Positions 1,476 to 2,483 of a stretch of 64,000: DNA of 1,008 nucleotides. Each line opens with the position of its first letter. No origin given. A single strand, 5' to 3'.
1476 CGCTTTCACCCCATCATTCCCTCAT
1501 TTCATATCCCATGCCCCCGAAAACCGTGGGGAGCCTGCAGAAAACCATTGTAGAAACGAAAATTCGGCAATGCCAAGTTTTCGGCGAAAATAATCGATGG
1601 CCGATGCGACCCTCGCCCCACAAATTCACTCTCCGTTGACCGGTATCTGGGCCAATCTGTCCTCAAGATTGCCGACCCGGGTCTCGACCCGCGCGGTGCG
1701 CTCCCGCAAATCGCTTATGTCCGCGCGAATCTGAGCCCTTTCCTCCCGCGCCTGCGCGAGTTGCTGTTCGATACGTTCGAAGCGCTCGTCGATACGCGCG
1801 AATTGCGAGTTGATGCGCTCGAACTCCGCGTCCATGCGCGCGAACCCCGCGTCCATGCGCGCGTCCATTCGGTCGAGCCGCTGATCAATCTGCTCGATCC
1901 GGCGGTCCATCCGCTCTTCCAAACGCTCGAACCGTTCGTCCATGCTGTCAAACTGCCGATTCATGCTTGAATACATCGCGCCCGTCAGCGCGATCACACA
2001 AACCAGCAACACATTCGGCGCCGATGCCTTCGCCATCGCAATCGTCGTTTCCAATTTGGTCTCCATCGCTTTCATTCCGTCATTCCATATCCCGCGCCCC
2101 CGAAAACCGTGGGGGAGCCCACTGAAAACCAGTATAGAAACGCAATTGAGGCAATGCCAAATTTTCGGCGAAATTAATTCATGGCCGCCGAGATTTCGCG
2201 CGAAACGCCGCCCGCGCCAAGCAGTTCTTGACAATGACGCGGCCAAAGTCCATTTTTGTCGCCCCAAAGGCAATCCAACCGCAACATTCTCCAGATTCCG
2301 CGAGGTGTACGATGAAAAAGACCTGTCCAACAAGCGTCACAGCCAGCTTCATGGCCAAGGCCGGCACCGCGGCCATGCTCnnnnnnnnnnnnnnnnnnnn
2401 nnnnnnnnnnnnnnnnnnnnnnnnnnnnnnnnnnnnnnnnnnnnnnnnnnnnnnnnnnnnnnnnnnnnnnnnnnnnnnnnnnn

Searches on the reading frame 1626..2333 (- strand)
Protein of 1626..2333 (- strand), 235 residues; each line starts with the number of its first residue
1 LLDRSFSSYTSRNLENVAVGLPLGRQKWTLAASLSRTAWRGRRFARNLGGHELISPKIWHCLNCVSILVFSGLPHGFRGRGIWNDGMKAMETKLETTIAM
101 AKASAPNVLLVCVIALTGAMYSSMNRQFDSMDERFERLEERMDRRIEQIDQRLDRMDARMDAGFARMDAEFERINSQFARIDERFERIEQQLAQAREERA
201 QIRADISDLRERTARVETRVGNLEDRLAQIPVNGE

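Call 40: search_protein_families(library=pfam, proteins=[window:1626-2333:-], max_evalue=0.00001)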
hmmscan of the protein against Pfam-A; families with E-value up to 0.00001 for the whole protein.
window:1626-2333:- (235 aa): 1 family
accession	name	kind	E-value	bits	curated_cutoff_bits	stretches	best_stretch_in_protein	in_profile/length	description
PF07889.17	DUF1664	-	2.3e-06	28.1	34.6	0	167-230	57-120/124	Protein of unknown function (DUF1664)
